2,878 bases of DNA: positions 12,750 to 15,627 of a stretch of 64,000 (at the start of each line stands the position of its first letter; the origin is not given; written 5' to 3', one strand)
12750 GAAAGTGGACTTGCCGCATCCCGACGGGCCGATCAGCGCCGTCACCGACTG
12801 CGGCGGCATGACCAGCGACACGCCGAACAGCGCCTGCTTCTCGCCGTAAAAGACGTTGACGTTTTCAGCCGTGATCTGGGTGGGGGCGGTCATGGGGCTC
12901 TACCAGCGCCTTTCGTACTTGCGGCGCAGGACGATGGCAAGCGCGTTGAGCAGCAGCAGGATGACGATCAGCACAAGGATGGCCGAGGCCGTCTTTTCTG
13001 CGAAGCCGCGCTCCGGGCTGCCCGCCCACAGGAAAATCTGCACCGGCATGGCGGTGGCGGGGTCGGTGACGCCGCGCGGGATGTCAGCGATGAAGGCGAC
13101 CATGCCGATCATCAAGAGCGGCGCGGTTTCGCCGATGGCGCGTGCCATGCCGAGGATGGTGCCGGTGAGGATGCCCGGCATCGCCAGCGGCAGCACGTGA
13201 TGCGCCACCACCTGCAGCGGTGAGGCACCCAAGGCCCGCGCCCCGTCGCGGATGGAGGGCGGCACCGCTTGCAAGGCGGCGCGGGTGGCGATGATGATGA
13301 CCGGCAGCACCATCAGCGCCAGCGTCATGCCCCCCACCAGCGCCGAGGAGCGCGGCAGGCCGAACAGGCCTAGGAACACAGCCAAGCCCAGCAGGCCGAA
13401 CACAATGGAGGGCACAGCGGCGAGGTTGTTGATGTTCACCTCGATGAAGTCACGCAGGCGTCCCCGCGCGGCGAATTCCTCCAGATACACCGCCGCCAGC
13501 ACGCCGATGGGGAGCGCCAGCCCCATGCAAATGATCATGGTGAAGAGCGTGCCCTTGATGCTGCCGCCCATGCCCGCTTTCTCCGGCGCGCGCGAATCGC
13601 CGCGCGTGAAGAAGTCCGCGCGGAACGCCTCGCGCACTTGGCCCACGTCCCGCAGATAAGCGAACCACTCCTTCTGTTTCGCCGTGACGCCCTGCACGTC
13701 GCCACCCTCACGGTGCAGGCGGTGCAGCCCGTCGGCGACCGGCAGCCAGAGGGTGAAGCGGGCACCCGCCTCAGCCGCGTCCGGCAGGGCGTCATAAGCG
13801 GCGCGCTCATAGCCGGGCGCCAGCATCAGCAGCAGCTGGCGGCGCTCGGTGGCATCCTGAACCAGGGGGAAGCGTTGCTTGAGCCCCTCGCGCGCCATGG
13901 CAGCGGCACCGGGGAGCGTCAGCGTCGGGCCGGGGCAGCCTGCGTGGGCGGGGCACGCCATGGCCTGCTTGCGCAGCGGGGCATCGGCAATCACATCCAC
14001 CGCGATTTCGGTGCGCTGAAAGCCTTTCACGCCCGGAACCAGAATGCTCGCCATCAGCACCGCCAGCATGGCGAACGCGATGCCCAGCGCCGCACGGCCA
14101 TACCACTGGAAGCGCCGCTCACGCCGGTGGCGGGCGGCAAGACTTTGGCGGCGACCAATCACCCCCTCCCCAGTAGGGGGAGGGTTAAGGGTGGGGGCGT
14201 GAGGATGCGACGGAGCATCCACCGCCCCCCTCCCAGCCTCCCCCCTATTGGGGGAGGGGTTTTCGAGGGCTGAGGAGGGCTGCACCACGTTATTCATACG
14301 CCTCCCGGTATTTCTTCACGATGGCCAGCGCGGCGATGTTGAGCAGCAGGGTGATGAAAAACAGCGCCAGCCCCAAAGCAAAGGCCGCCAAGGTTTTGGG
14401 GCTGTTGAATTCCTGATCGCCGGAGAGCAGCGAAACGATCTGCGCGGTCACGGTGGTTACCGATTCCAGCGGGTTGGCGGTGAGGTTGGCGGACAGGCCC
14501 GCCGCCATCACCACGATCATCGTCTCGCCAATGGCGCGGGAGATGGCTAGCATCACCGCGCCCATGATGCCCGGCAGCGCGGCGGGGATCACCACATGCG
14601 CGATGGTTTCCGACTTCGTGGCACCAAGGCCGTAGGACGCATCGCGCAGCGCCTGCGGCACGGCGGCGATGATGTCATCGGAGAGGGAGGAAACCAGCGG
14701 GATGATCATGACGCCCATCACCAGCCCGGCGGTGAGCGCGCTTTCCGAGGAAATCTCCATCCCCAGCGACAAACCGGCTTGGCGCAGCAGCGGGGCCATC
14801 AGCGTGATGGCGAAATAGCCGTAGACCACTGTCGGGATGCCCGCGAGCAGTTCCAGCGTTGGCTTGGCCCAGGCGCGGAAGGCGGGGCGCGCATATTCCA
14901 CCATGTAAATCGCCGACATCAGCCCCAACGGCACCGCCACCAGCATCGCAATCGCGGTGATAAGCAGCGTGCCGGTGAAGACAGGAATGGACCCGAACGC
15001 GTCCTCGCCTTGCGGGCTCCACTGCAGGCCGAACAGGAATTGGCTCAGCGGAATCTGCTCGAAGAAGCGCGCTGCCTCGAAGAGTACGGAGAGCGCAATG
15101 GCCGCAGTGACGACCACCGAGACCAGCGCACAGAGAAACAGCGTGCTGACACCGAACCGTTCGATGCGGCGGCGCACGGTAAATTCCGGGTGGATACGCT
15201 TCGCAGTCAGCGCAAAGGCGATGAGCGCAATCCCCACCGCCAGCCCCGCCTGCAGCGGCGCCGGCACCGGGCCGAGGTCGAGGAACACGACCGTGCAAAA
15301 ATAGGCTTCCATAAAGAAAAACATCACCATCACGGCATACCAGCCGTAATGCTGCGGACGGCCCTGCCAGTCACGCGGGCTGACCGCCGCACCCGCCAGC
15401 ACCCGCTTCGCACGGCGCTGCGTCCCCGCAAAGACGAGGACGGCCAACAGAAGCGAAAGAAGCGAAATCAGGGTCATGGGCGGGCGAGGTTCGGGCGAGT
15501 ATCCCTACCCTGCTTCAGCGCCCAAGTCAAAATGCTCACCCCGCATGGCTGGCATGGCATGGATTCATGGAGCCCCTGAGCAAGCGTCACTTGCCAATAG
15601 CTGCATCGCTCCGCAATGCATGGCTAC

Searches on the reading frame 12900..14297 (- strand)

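Call 60: search_protein_families(library=pfam, proteins=[window:12900-14297:-], max_evalue=0.0001)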
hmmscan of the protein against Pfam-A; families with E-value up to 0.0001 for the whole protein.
window:12900-14297:- (465 aa): 2 families
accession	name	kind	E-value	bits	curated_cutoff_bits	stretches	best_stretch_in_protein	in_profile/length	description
PF00528.27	BPD_transp_1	-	1.4e-22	80.7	26.4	1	262-464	2-181/184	Binding-protein-dependent transport system inner membrane component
PF11812.13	DUF3333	-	1.1e-20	74.7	26.5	1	51-196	2-142/151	Domain of unknown function (DUF3333)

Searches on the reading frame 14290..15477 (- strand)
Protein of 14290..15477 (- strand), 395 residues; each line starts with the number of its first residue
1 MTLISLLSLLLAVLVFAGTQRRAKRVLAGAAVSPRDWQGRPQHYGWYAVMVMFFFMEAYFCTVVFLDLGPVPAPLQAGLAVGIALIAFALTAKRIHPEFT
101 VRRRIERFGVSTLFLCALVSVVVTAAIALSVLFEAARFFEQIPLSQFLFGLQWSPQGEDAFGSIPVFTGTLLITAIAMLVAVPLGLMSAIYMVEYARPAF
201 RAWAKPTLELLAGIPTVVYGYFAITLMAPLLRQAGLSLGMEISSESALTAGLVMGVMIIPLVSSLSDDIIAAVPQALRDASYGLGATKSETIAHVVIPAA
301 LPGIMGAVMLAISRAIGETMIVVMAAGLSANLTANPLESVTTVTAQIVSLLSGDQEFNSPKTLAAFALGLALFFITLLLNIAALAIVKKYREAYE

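Call 60: search_protein_families(library=pfam, proteins=[window:14290-15477:-], max_evalue=0.0001)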
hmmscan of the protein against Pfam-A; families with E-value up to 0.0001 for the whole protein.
window:14290-15477:- (395 aa): 1 family
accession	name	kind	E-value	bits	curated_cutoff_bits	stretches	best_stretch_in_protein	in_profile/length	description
PF00528.27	BPD_transp_1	-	1.7e-13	51.2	26.4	1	181-391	1-183/184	Binding-protein-dependent transport system inner membrane component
